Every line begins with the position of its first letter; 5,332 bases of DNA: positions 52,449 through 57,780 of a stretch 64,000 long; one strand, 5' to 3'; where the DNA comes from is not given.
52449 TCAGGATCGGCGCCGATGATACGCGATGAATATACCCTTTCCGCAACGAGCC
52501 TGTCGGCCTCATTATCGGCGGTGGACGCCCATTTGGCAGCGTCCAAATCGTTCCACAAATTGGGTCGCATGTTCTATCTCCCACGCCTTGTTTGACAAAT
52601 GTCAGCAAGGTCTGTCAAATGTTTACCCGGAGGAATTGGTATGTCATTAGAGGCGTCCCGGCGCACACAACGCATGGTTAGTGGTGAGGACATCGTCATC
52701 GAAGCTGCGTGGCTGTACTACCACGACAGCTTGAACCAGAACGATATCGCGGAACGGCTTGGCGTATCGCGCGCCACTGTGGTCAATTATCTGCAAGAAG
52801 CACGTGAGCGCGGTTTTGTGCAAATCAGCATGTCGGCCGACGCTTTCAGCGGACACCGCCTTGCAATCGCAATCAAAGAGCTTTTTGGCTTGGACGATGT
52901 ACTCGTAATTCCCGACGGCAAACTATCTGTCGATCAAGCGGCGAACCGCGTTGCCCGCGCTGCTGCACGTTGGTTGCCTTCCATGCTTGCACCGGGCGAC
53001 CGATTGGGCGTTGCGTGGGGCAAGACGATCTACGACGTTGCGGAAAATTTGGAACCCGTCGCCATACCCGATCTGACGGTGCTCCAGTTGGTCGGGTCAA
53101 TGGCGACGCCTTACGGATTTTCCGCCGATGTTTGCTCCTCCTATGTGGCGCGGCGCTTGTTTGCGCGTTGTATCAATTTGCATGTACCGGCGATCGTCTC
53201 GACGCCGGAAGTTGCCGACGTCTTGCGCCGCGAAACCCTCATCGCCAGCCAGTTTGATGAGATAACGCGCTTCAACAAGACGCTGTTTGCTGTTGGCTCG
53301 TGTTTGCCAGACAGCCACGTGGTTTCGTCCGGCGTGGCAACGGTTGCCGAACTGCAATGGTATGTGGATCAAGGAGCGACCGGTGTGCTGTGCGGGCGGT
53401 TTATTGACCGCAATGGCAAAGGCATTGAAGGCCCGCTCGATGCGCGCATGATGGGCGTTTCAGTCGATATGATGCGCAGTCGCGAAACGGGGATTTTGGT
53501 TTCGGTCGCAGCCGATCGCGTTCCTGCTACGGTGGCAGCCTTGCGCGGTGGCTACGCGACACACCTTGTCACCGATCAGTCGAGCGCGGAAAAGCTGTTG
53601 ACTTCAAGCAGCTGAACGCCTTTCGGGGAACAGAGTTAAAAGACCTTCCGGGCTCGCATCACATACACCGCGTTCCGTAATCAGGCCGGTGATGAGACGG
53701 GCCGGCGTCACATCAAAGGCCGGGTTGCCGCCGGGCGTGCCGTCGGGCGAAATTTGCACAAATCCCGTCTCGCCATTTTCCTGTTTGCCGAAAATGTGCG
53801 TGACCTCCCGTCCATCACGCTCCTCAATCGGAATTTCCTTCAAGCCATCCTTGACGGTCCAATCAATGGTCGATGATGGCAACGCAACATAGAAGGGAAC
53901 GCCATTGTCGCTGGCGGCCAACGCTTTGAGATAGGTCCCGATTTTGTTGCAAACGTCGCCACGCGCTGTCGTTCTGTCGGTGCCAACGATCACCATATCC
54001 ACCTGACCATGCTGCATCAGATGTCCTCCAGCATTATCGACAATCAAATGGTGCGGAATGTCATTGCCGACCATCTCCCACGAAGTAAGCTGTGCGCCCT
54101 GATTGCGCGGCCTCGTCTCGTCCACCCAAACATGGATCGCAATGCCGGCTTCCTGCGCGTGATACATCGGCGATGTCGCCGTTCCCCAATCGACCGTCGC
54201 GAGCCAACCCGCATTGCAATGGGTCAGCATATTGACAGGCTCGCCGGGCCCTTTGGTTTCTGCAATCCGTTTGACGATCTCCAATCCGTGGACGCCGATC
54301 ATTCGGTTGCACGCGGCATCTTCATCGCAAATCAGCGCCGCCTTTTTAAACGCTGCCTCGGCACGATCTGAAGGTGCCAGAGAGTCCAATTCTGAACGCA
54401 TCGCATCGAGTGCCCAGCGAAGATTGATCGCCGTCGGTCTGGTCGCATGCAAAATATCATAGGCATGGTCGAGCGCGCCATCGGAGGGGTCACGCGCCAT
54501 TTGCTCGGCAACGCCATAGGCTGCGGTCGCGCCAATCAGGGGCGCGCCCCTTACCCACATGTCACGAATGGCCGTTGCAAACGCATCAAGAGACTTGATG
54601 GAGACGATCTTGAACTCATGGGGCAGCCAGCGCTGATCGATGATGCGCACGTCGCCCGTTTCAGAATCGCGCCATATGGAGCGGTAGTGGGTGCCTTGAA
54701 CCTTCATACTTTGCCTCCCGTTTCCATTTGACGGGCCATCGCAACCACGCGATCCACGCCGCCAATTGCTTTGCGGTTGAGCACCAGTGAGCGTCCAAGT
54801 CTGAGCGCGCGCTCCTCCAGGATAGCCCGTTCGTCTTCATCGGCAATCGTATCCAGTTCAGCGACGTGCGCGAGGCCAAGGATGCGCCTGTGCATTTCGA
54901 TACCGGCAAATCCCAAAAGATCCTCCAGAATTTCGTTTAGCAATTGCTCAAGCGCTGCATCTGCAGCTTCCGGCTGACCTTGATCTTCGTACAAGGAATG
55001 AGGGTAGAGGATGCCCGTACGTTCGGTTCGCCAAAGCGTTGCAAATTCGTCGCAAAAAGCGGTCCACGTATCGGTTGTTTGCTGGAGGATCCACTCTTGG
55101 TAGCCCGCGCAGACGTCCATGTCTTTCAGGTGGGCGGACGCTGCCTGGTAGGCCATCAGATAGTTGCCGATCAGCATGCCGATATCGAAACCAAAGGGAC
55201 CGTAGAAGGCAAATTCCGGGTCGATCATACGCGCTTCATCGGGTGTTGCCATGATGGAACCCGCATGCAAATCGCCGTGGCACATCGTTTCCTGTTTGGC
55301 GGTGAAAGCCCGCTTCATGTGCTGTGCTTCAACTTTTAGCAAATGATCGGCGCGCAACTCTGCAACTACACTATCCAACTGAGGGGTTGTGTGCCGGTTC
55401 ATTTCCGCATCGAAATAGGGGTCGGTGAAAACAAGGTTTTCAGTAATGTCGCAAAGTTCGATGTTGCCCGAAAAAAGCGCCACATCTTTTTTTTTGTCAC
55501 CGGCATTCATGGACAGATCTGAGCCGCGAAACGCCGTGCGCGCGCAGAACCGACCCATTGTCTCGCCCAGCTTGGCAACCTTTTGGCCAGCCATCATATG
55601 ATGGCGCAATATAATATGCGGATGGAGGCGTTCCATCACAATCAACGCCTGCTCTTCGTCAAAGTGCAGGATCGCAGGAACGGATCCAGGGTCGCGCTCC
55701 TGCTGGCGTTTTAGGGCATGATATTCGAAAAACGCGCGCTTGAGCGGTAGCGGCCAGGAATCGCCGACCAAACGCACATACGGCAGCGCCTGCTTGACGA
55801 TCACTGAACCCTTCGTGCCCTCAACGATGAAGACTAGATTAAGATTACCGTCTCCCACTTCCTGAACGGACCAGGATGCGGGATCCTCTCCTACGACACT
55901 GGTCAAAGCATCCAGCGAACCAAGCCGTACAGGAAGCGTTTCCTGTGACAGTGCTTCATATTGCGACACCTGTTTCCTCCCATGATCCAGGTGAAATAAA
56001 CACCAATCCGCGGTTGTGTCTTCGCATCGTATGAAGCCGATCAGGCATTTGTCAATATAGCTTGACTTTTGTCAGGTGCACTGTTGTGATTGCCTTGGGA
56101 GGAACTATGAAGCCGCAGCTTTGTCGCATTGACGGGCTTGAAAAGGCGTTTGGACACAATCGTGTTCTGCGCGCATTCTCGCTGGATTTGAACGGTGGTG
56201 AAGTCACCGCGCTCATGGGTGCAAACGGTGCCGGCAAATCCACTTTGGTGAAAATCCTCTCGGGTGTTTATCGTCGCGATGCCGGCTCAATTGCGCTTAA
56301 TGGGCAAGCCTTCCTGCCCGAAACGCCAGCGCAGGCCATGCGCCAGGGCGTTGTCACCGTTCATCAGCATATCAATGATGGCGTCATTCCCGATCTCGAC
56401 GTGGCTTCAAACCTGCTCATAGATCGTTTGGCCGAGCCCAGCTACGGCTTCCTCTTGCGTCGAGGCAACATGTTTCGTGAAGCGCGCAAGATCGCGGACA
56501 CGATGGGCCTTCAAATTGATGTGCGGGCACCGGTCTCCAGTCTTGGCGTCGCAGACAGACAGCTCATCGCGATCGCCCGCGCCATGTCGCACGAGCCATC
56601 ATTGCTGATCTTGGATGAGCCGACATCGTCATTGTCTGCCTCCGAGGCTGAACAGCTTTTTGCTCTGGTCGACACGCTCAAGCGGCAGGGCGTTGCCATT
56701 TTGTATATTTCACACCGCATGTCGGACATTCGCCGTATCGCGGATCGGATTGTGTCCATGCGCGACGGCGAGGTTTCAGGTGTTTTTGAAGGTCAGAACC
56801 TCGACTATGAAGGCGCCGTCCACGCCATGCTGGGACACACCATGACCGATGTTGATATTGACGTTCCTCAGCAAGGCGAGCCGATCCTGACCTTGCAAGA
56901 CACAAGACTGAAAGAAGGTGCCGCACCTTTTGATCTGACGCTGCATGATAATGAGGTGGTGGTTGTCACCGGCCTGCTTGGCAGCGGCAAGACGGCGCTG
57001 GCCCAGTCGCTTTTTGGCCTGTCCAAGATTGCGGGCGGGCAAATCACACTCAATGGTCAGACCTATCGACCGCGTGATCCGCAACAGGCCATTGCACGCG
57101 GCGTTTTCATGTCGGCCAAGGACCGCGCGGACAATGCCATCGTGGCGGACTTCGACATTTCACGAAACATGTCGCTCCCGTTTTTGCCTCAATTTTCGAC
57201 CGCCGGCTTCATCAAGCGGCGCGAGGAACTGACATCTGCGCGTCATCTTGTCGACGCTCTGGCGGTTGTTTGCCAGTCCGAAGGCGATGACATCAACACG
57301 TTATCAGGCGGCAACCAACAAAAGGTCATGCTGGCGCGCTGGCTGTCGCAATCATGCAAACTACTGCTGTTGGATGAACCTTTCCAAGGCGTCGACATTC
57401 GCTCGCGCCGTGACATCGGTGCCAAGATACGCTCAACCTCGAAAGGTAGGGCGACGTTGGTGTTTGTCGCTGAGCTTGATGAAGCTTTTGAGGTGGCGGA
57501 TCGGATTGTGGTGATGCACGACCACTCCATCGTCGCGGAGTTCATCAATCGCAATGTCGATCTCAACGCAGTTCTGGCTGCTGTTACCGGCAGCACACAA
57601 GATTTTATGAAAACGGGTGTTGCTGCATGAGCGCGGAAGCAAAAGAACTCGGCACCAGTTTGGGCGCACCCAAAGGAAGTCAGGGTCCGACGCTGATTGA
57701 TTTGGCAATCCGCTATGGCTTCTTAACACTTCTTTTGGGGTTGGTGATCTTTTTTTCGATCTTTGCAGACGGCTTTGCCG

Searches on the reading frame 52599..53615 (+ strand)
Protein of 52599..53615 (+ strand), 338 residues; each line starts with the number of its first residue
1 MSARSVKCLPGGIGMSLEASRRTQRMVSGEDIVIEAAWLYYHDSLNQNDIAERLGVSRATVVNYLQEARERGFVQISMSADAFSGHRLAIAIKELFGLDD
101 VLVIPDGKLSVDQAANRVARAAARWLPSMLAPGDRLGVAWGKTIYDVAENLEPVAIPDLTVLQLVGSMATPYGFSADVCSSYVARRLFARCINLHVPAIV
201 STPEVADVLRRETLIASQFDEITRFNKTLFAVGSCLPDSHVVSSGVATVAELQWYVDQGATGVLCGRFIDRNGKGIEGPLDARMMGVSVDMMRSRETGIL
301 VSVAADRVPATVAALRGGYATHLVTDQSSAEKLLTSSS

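Call 16: search_protein_families(library=ncbifam, max_evalue=1e-10, proteins=[window:52599-53615:+])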
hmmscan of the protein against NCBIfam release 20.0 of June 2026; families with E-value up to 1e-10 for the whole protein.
window:52599-53615:+ (338 aa): 2 families
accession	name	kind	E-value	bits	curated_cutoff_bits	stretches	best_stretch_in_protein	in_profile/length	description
NF053881.1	TransRegDeoRBac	equivalog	1.2e-59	202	420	1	32-334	8-310/311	DNA-binding transcriptional repressor DeoR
NF011947.0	PRK15418.1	equivalog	1.2e-31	110.1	486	1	19-336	5-317/319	transcriptional regulator LsrR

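Call 61: search_protein_families(library=pfam, max_evalue=0.00001, proteins=[window:52599-53615:+])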
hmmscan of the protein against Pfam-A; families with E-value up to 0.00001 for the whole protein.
window:52599-53615:+ (338 aa): 3 families
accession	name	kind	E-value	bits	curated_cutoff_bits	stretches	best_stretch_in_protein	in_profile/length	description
PF04198.19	Sugar-bind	-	3.7e-52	177.5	27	1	88-334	9-256/257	Putative sugar-binding domain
PF12802.13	MarR_2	-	3.4e-06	27.6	27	1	38-76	13-52/61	MarR family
PF08279.18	HTH_11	-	3.5e-06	27.2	25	1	42-76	12-46/55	HTH domain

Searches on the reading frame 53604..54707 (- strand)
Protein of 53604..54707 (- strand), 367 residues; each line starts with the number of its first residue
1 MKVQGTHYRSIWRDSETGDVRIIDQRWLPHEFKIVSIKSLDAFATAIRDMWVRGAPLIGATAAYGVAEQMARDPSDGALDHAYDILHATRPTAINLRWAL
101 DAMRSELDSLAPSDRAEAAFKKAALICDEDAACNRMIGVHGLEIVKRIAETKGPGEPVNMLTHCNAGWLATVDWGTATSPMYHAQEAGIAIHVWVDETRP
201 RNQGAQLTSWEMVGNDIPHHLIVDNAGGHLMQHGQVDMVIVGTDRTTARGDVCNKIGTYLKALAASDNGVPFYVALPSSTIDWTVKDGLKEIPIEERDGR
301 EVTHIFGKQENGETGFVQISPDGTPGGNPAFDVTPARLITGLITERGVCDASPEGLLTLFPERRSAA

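Call 16: search_protein_families(library=ncbifam, max_evalue=1e-10, proteins=[window:53604-54707:-])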
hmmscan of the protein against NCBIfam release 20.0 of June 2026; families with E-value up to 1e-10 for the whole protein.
window:53604-54707:- (367 aa): 7 families
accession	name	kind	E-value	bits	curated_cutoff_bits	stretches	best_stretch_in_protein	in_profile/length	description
NF004326.0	PRK05720.1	subfamily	7.9e-143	475.5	271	1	2-364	5-356/358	s-methyl-5-thioribose-1-phosphate isomerase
TIGR00512.1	salvage_mtnA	equivalog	9.1e-125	416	279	1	17-350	7-334/335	S-methyl-5-thioribose-1-phosphate isomerase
TIGR00524.1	eIF-2B_rel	subfamily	2.7e-86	289.5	185.85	1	38-349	2-301/303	S-methyl-5-thioribose-1-phosphate isomerase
NF004700.0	PRK06036.1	equivalog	2.5e-82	276.6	528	1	9-350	2-329/339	S-methyl-5-thioribose-1-phosphate isomerase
NF004436.0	PRK05772.1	equivalog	7.4e-70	236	521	1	11-349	20-349/363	S-methyl-5-thioribose-1-phosphate isomerase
TIGR00511.1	ribulose_e2b2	equivalog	3.7e-40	138.1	314.1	1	42-359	4-294/301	ribose 1,5-bisphosphate isomerase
NF006210.0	PRK08335.1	equivalog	1.4e-16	60.6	339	1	182-298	127-238/275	translation initiation factor IF-2B subunit alpha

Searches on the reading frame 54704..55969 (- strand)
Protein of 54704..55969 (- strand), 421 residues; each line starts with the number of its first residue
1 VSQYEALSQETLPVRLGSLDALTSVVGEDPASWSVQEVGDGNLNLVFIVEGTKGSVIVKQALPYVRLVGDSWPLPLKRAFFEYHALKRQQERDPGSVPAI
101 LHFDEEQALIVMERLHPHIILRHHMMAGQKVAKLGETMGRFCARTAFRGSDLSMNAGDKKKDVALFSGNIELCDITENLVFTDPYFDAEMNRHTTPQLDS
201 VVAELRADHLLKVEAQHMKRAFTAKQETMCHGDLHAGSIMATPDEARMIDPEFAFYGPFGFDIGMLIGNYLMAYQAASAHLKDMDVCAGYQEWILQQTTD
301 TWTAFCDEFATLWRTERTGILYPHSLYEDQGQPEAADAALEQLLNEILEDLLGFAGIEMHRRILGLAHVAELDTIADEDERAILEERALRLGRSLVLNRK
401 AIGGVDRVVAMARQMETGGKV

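Call 16: search_protein_families(library=ncbifam, max_evalue=1e-10, proteins=[window:54704-55969:-])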
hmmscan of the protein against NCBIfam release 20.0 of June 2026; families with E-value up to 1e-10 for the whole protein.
window:54704-55969:- (421 aa): 1 family
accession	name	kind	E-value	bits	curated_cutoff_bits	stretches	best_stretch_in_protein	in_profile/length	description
TIGR01767.2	MTRK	equivalog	1.4e-147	492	275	1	4-412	1-400/401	S-methyl-5-thioribose kinase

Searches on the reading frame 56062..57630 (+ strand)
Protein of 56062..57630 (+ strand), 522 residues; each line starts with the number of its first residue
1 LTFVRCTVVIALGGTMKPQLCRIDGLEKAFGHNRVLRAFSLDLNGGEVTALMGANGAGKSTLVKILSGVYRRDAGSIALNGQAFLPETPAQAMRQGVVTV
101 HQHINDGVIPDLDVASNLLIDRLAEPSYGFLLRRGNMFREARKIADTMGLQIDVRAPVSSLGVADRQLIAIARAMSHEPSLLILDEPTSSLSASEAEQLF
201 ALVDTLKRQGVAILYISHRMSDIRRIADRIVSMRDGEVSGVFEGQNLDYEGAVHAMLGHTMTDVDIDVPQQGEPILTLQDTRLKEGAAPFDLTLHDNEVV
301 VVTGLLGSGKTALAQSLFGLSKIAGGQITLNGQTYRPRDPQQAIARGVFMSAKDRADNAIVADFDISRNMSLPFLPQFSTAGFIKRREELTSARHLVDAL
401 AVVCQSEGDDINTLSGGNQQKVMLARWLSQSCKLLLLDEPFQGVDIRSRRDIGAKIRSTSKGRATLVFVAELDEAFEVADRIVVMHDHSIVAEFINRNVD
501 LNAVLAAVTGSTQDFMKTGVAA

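Call 16: search_protein_families(library=ncbifam, max_evalue=1e-10, proteins=[window:56062-57630:+])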
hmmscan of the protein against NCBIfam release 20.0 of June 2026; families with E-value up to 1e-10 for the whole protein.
window:56062-57630:+ (522 aa): 183 families (the best 25 are shown)
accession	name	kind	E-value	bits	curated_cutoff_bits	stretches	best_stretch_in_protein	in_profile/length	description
NF008442.0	PRK11288.1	equivalog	3.6e-115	385.1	689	1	20-507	7-494/504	L-arabinose ABC transporter ATP-binding protein AraG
NF041861.1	YtfR_transport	equivalog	7.9e-113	377.5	850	1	22-508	3-490/492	galactofuranose ABC transporter, ATP-binding protein YtfR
NF008030.0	PRK10762.1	equivalog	4.6e-102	342.3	745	1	20-513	4-496/501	ribose ABC transporter ATP-binding protein RbsA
NF010069.0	PRK13549.1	equivalog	9.6e-102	341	699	1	17-514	2-507/513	xylose ABC transporter ATP-binding protein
NF011967.0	PRK15439.1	equivalog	1.3e-93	314.2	586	1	17-511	8-502/510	autoinducer 2 ABC transporter ATP-binding protein LsrA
NF040905.2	GguA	equivalog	1.9e-93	313.6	810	1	23-505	4-497/500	multiple monosaccharide ABC transporter ATP-binding protein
NF007253.0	PRK09700.1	equivalog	4.7e-93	312.5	772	1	19-498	4-495/510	D-allose ABC transporter ATP-binding protein AlsA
NF008215.0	PRK10982.1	equivalog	6.7e-89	298.8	828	1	20-490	13-484/506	galactose/methyl galactoside ABC transporter ATP-binding protein MglA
TIGR02633.1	xylG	equivalog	8.6e-89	298.3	723.65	1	22-507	3-498/500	D-xylose ABC transporter ATP-binding protein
NF047930.1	ABC_ATP_B6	equivalog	8.1e-79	265.5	670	1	26-497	8-497/510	putative B6 ABC transporter ATP-binding protein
TIGR03864.1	PQQ_ABC_ATP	hypoth_equivalog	3.3e-54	183.8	302.25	2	23-239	4-211/236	ABC transporter, ATP-binding subunit, PQQ-dependent alcohol dehydrogenase system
TIGR03410.1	urea_trans_UrtE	equivalog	1.5e-52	178.4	285.8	2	23-249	3-221/230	urea ABC transporter ATP-binding subunit UrtE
TIGR02315.1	ABC_phnC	equivalog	7.5e-51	172.9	266.1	2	22-245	3-229/243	phosphonate ABC transporter ATP-binding protein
TIGR03265.1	PhnT2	equivalog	1.8e-50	172.1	457.7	2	21-241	5-216/353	putative 2-aminoethylphosphonate ABC transporter ATP-binding protein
TIGR02857.1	CydD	equivalog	7.4e-50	170.4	435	2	22-233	323-529/529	thiol reductant ABC exporter subunit CydD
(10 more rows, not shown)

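Call 61: search_protein_families(library=pfam, max_evalue=0.00001, proteins=[window:56062-57630:+])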
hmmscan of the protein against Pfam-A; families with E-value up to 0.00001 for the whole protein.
window:56062-57630:+ (522 aa): 5 families
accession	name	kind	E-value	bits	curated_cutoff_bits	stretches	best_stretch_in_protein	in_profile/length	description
PF00005.33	ABC_tran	-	3.1e-49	167.5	25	2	37-189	2-137/137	ABC transporter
PF13304.12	AAA_21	-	1.1e-09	39.2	27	0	48-69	1-22/304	AAA domain, putative AbiEii toxin, Type IV TA system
PF13191.12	AAA_16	-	3.5e-06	28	32.6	0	45-209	22-162/167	AAA ATPase domain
PF13555.12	AAA_29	-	4.8e-06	26.7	27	0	40-63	18-39/61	P-loop containing region of AAA domain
PF02463.25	SMC_N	-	8.8e-06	25.7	40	0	296-485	23-211/220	RecF/RecN/SMC N terminal domain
